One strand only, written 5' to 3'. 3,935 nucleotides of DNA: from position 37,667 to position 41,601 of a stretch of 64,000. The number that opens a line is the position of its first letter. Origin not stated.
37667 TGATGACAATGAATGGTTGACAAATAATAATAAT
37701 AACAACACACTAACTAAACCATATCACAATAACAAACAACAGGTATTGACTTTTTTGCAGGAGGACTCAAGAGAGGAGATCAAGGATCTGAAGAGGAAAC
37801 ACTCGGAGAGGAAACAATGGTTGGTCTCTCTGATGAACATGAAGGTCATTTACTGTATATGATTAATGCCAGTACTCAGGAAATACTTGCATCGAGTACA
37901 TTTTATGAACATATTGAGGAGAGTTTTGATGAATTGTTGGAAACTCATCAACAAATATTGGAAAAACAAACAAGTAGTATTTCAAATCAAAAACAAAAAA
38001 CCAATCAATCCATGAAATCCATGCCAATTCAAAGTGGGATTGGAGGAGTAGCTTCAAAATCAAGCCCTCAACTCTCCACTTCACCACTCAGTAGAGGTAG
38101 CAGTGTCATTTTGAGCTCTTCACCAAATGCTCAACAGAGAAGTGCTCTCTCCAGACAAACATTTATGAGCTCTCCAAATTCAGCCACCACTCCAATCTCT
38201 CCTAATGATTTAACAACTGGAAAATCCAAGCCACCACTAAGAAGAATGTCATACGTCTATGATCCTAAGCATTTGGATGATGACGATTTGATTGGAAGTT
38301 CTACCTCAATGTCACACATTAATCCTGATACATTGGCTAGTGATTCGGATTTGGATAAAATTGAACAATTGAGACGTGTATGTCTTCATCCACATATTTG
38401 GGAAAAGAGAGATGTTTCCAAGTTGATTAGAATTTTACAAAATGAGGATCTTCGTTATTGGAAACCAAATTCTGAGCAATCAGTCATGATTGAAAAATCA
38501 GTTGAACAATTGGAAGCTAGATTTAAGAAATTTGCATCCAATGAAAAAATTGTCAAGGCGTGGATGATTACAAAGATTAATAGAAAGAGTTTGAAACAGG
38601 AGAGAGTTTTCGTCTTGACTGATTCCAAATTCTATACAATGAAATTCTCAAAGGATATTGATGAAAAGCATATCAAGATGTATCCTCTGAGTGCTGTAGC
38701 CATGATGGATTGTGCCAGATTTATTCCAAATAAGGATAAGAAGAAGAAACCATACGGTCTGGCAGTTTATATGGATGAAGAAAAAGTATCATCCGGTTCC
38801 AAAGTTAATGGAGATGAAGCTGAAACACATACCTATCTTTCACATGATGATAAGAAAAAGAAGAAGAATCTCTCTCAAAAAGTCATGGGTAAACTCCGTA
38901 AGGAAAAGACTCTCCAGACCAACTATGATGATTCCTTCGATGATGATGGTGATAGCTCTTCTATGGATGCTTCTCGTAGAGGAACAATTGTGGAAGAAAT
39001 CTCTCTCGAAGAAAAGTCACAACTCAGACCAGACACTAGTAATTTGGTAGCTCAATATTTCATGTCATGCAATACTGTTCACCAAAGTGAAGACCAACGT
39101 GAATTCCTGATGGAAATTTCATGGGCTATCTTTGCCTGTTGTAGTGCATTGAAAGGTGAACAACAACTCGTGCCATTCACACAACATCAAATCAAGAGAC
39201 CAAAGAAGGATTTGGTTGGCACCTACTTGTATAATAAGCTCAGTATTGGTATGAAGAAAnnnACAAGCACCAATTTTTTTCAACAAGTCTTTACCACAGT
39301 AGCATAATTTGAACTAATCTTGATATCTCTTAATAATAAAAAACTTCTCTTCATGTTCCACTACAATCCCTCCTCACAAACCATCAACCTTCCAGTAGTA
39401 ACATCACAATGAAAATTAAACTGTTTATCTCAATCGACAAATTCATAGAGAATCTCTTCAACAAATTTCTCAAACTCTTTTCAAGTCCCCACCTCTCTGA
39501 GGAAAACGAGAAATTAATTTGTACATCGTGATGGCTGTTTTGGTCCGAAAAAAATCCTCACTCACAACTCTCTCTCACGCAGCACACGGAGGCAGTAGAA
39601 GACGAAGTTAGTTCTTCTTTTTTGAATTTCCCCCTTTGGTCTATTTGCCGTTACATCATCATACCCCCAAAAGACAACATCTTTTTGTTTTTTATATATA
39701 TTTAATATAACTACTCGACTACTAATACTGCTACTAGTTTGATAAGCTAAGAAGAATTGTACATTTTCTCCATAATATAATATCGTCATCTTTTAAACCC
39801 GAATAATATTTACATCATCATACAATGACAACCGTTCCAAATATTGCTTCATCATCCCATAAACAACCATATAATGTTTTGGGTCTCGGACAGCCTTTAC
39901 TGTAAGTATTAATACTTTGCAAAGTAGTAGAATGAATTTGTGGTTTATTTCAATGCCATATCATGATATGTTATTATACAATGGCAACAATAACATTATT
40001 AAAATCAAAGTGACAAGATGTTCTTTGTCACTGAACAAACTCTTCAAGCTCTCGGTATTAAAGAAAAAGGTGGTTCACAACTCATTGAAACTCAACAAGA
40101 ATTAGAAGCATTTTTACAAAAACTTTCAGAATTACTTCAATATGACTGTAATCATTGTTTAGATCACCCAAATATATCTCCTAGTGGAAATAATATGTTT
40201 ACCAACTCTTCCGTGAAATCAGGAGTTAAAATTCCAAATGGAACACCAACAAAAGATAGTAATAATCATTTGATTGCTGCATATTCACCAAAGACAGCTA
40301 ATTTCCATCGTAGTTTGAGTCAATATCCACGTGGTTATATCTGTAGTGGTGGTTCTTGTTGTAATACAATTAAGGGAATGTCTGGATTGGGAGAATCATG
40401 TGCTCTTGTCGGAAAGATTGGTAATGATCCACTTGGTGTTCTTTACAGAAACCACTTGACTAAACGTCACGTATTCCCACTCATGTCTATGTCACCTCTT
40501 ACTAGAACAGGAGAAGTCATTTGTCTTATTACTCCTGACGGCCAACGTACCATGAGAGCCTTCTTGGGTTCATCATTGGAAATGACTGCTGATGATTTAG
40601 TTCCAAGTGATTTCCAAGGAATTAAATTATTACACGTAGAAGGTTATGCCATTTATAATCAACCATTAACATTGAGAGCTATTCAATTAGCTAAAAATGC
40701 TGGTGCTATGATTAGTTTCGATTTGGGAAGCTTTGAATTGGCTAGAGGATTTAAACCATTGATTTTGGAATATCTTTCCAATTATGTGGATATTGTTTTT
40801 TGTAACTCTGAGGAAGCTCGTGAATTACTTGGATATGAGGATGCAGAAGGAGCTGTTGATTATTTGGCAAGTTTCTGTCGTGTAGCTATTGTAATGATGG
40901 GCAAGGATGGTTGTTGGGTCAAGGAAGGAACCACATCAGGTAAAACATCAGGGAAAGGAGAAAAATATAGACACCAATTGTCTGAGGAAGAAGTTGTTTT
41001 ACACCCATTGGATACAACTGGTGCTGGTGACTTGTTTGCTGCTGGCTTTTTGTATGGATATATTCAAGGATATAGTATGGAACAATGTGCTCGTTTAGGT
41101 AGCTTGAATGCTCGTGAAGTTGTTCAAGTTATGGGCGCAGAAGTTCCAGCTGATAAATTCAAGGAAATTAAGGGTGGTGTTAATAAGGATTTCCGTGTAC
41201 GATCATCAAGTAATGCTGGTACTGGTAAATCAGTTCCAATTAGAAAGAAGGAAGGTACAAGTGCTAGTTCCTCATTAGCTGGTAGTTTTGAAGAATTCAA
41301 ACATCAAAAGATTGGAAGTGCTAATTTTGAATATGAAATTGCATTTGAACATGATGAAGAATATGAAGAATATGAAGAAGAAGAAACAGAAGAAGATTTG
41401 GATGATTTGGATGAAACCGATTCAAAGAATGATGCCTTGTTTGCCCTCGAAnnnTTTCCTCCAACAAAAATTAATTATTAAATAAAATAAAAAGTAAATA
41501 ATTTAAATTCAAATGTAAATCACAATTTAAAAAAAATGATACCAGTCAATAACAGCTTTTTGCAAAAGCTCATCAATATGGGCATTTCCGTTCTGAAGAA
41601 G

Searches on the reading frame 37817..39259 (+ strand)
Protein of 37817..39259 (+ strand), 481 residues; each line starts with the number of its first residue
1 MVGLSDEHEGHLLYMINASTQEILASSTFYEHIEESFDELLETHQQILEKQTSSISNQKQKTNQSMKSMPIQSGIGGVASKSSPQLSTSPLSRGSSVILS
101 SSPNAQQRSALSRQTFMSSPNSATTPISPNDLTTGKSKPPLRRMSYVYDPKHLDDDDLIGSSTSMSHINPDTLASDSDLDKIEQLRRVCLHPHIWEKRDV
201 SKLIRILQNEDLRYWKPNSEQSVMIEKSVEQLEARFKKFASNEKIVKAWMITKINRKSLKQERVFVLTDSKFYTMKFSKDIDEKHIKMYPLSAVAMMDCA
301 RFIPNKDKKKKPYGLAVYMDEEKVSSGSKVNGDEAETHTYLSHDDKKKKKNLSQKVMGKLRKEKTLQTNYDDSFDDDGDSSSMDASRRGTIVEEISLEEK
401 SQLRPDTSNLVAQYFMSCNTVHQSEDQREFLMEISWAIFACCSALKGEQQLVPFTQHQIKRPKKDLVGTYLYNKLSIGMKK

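Call 18: search_protein_families(library=pfam, proteins=[window:37817-39259:+], max_evalue=0.001)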
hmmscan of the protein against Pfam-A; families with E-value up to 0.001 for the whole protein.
window:37817-39259:+ (481 aa): 2 families
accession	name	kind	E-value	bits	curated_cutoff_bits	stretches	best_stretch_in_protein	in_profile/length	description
PF12456.14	hSac2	-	3.1e-07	30.4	26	1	220-317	5-112/115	Inositol phosphatase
PF06017.19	Myosin_TH1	-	9e-06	25.9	31.1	1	233-288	24-85/185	Unconventional myosin tail, actin- and lipid-binding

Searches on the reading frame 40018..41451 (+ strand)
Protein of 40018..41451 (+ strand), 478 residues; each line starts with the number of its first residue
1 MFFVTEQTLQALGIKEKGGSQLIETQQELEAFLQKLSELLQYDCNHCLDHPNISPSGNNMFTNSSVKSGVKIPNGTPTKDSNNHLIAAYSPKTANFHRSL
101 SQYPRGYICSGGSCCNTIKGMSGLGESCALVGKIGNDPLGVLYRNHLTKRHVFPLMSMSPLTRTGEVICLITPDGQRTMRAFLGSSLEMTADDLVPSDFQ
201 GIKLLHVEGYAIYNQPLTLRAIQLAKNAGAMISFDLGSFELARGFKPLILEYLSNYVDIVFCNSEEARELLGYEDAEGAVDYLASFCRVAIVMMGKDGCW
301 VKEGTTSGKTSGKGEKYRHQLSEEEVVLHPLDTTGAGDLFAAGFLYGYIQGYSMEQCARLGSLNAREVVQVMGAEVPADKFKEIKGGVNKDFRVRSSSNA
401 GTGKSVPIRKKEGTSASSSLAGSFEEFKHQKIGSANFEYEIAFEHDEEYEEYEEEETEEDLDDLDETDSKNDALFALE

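Call 18: search_protein_families(library=pfam, proteins=[window:40018-41451:+], max_evalue=0.001)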
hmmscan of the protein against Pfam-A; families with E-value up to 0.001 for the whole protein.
window:40018-41451:+ (478 aa): 1 family
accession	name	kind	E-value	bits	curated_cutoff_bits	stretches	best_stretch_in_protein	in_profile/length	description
PF00294.29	PfkB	-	4.7e-40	138.2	25.8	1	110-377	35-298/302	pfkB family carbohydrate kinase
